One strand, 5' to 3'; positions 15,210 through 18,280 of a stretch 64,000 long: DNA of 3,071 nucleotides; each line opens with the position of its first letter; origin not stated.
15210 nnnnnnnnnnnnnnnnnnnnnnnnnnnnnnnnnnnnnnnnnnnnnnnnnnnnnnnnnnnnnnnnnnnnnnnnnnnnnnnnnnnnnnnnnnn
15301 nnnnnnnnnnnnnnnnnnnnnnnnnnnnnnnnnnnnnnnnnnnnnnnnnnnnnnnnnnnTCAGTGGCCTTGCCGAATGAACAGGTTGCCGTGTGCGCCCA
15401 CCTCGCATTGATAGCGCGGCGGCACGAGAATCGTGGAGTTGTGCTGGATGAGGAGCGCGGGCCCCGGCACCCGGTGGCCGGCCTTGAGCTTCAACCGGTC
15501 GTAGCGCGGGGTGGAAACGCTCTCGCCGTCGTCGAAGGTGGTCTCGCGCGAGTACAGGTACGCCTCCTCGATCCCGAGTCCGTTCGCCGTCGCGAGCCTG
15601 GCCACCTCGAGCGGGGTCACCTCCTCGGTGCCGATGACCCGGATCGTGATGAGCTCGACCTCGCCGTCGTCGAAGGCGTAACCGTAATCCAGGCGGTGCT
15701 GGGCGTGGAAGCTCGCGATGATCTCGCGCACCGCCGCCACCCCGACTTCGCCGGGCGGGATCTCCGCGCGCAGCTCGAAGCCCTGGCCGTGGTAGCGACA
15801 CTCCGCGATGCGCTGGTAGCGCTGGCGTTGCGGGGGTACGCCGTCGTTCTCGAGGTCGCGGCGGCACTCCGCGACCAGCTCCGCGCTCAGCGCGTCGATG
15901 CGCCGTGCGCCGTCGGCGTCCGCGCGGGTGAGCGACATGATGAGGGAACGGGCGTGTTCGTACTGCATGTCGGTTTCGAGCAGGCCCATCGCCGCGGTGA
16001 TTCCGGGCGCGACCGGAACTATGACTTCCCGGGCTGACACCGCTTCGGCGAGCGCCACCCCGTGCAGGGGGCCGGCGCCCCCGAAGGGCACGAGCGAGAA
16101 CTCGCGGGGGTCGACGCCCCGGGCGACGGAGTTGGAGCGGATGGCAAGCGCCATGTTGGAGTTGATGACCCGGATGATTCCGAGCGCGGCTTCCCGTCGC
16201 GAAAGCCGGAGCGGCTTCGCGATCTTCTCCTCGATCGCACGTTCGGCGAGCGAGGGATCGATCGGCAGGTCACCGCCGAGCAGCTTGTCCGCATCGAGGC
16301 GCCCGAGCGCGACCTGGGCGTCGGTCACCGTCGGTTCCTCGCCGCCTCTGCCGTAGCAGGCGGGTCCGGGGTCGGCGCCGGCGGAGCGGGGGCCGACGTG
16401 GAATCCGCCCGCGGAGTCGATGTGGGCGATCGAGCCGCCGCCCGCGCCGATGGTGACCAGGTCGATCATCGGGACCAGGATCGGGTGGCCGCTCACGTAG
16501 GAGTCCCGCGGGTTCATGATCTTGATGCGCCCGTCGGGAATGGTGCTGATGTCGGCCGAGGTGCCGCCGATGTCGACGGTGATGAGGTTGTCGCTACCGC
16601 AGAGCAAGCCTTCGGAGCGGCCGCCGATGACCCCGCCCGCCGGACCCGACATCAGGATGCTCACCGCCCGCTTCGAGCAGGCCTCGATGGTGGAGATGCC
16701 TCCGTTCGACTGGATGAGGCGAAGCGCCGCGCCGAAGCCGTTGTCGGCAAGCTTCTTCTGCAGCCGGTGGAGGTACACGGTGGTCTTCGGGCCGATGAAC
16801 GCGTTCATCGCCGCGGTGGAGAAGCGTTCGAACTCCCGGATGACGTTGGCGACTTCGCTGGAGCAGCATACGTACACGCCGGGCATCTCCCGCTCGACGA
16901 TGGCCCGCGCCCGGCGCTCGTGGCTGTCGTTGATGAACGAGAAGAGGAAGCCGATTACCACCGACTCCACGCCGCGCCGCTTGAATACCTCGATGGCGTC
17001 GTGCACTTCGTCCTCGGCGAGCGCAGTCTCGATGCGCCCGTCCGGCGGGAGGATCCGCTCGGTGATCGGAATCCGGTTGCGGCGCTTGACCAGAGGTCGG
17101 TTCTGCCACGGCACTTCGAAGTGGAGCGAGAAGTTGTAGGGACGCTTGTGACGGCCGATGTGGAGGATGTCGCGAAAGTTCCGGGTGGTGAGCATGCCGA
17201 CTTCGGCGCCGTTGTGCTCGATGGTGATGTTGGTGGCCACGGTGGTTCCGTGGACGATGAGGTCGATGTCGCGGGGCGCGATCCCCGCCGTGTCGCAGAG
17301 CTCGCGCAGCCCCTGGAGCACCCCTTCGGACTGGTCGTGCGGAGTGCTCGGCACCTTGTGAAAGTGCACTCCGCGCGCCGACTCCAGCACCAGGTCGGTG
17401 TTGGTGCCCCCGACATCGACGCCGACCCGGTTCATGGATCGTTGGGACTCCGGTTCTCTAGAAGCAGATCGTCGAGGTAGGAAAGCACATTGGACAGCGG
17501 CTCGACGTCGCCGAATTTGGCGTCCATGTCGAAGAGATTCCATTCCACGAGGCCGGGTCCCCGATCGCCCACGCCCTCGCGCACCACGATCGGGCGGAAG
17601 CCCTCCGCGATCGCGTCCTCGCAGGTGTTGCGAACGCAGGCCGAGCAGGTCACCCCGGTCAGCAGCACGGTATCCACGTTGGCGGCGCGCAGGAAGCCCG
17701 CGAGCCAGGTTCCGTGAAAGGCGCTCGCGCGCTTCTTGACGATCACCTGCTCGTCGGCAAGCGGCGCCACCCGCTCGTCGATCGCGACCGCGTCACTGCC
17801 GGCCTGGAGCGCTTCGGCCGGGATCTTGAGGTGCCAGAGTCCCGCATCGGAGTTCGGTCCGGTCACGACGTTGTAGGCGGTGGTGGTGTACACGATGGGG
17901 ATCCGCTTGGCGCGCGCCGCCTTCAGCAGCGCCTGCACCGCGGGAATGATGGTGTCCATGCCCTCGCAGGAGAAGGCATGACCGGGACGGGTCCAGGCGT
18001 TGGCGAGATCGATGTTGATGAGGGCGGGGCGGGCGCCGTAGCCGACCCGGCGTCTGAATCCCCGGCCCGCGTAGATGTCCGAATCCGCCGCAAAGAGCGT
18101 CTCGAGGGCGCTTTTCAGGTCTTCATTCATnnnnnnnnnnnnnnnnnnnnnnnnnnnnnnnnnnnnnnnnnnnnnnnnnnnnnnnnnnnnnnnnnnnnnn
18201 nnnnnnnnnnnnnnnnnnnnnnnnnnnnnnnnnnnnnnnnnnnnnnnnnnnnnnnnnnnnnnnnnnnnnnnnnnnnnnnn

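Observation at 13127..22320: Nine-gene minus-strand operon whose gene content matches the ATP-dependent N-methylhydantoin-to-sarcosine route of creatinine degradation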

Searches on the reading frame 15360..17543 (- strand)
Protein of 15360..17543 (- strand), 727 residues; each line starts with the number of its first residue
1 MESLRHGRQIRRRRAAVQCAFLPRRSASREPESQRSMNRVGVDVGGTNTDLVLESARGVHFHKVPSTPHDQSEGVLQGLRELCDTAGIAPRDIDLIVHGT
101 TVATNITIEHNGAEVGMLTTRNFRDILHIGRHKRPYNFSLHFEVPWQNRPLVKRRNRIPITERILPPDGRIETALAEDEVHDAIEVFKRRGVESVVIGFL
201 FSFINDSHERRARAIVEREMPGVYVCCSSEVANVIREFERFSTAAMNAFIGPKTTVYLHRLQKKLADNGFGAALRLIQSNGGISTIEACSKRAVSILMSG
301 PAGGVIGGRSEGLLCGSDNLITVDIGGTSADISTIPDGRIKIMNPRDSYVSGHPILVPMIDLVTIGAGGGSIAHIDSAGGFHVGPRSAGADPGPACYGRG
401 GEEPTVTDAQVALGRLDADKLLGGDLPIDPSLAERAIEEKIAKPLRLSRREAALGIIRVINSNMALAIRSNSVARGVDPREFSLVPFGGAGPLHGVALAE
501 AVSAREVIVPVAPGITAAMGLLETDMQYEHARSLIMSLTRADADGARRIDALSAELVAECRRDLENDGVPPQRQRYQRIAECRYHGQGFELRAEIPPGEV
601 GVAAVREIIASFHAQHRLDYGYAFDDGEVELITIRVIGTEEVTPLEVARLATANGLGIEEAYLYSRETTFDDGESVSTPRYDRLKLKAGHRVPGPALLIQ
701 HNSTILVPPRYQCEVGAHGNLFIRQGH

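Call 4: search_protein_families(library=pfam, proteins=[window:15360-17543:-], max_evalue=0.01)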
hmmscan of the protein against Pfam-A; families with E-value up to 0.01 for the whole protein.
window:15360-17543:- (727 aa): 4 families
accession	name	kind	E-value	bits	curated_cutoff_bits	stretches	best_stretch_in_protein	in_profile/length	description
PF01968.24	Hydantoinase_A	-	7.3e-86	288.4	22.9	1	240-529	1-290/291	Hydantoinase/oxoprolinase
PF05378.19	Hydant_A_N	-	3.8e-48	164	25.2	1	39-219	1-175/176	Hydantoinase/oxoprolinase N-terminal region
PF19278.4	Hydant_A_C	-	1.5e-05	24.9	21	1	546-718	11-185/193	Hydantoinase/oxoprolinase C-terminal domain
PF01869.26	BcrAD_BadFG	-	0.0068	16.4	31.5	0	40-101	1-70/271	BadF/BadG/BcrA/BcrD ATPase family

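Call 7: search_protein_families(library=ncbifam, proteins=[window:15360-17543:-], max_evalue=0.001)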
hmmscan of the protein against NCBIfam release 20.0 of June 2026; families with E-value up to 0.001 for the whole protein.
window:15360-17543:- (727 aa): 3 families
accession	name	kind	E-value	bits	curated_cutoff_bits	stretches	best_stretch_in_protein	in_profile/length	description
NF050156.1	CapLactmsAlpCapA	equivalog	4.5e-173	577.2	1000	1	39-721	2-683/689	caprolactamase subunit alpha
NF042975.2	AcphenoCarb_ApcC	equivalog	1.6e-92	310.9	1500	1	33-719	4-705/733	acetophenone carboxylase subunit gamma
NF042960.1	AcphenoCarb_ApcA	equivalog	4.2e-60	203.7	1250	2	181-723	127-655/658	acetophenone carboxylase subunit alpha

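Call 37: search_solved_structures(query=window:15360-17435:-, max_evalue=0.001)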
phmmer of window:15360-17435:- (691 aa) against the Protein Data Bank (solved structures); distinct sequences matched with E-value up to 0.001: 6.
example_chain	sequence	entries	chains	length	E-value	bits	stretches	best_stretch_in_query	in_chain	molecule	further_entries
7hk5_A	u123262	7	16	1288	4.8e-185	620.2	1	1-687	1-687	N-methylhydantoinase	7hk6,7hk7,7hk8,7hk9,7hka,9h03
6yra_A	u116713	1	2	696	8.9e-121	407.8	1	3-684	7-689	5-oxoprolinase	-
5l9w_B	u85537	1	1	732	6e-88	299.3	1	2-685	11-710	Acetophenone carboxylase gamma subunit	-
5svb_B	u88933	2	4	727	1.1e-61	212.5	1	4-685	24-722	Acetone carboxylase beta subunit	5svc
5m45_B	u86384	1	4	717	1.8e-61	211.8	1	4-685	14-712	Acetone carboxylase beta subunit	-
5l9w_b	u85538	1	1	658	7.9e-49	170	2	149-540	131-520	Acetophenone carboxylase alpha subunit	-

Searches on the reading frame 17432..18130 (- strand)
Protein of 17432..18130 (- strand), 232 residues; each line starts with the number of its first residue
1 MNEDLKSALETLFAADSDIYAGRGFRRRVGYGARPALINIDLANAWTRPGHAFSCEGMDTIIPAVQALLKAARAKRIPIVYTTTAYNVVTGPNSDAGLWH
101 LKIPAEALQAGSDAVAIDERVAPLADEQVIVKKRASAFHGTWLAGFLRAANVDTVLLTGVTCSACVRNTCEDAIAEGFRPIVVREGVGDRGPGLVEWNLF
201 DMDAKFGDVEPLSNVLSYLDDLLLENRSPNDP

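Call 4: search_protein_families(library=pfam, proteins=[window:17432-18130:-], max_evalue=0.01)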
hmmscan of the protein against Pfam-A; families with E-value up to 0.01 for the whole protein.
window:17432-18130:- (232 aa): 1 family
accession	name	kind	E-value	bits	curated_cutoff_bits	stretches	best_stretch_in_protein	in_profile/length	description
PF00857.26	Isochorismatase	-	4.8e-31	108.6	27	1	36-209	2-170/175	Isochorismatase domain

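Call 5: search_solved_structures(query=window:17432-18130:-, show_alignments=2)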
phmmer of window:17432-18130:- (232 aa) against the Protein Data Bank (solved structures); distinct sequences matched with E-value up to 0.001: 30.
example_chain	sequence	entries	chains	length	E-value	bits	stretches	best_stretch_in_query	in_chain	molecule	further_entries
1nba_A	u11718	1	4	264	4.7e-78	265.1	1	5-222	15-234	N-CARBAMOYLSARCOSINE AMIDOHYDROLASE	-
26st_A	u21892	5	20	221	1.9e-38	135.5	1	21-221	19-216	N-carbamoylsarcosine amidohydrolase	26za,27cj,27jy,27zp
4l07_A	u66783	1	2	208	4.5e-27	98.3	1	17-220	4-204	Hydrolase, isochorismatase family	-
4l08_B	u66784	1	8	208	8.3e-26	94.2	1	17-220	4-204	Hydrolase, isochorismatase family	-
3ot4_A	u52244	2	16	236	2.1e-25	92.9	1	17-210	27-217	Putative isochorismatase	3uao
3hu5_A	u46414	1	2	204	1.1e-19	74.2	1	36-223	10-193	Isochorismatase family protein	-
3eef_A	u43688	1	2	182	1.3e-15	60.8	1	34-190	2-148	N-carbamoylsarcosine amidase related protein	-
3hb7_A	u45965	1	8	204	2.9e-15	59.7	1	33-203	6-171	Isochorismatase hydrolase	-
3irv_A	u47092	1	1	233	5.8e-15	58.7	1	34-184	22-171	CYSTEINE HYDROLASE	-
8bkd_A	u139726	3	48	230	1.8e-09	40.7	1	34-212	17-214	Ureidoacrylate amidohydrolase RutB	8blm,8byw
8bln_A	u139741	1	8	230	8.9e-09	38.5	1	34-212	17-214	Ureidoacrylate amidohydrolase RutB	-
8bll_A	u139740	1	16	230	4.5e-08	36.1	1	34-212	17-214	Ureidoacrylate amidohydrolase RutB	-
3kl2_A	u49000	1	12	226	7e-08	35.5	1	33-187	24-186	Putative isochorismatase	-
2fq1_A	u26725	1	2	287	1.3e-07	34.7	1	53-189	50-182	Isochorismatase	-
1ilw_A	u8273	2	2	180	2.5e-07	33.8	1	36-193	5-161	180 aa long hypothetical Pyrazinamidase/nicotinamidase | 180aa long hypothetical Pyrazinamidase/Nicotinamidase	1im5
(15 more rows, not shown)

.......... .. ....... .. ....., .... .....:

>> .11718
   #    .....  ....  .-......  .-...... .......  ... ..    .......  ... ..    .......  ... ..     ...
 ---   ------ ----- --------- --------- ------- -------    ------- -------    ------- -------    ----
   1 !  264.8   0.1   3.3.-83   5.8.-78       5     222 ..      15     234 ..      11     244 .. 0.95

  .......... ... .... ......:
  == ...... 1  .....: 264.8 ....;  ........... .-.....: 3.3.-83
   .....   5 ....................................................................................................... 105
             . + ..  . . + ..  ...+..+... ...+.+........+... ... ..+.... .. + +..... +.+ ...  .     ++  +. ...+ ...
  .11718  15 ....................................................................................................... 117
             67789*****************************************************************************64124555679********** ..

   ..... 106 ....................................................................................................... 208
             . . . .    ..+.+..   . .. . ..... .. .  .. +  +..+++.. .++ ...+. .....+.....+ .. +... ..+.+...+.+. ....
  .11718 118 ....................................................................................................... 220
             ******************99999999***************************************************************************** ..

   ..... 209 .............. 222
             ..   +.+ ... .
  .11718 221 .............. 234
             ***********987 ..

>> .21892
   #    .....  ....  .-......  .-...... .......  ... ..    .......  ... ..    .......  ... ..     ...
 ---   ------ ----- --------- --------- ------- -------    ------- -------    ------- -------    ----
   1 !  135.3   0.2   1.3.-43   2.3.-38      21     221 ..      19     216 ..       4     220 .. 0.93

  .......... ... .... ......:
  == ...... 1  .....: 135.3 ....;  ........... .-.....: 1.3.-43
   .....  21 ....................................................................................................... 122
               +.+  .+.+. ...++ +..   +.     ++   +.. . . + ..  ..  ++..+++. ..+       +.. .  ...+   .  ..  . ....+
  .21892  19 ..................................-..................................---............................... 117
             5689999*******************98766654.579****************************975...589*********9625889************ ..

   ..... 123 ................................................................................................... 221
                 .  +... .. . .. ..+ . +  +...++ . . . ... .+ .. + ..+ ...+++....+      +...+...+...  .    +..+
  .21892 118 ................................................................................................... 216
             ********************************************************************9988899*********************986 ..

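Call 7: search_protein_families(library=ncbifam, proteins=[window:17432-18130:-], max_evalue=0.001)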
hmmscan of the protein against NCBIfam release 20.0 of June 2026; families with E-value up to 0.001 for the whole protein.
window:17432-18130:- (232 aa): 4 families
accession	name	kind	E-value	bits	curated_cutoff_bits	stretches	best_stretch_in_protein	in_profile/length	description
TIGR03614.1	RutB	equivalog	6.9e-11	42.2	377.95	1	35-213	16-213/226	pyrimidine utilization protein B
NF050097.1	BiurAmidohydBiuH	equivalog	2.2e-10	40.4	370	1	109-188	108-187/221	biuret amidohydrolase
NF008623.0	PRK11609.1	equivalog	1.5e-05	24.9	174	0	141-187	132-178/213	bifunctional nicotinamidase/pyrazinamidase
NF008517.0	PRK11440.1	equivalog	2.4e-05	24.3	195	1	125-183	94-152/188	hydrolase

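Call 11: find_encoding_contigs(protein=window:17432-18130:-, flank=10000, max_places=6)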
Protein window:17432-18130:- (232 aa): no gene with exactly this product is on record in the collection.

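Call 87: list_cluster_members(proteins=[P0001, window:17432-18130:-, window:13127-15340:-, window:15360-17435:-])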
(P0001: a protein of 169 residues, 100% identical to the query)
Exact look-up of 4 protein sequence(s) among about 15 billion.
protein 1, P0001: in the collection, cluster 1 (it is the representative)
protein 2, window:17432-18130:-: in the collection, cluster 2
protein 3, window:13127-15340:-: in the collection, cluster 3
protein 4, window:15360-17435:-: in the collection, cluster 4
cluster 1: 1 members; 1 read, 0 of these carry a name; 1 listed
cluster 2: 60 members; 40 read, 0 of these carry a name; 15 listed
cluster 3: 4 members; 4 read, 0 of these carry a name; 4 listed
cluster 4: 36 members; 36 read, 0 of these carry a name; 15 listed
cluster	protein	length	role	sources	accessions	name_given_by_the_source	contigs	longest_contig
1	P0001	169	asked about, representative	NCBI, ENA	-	-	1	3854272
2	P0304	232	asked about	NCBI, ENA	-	-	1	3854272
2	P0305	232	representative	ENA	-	-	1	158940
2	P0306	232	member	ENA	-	-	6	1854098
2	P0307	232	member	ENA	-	-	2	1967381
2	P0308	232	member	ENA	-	-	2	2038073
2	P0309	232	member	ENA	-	-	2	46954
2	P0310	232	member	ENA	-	-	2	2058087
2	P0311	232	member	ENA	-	-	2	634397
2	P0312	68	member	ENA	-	-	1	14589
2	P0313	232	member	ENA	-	-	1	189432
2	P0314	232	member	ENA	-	-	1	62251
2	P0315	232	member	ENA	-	-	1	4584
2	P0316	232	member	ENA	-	-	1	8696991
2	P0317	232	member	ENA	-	-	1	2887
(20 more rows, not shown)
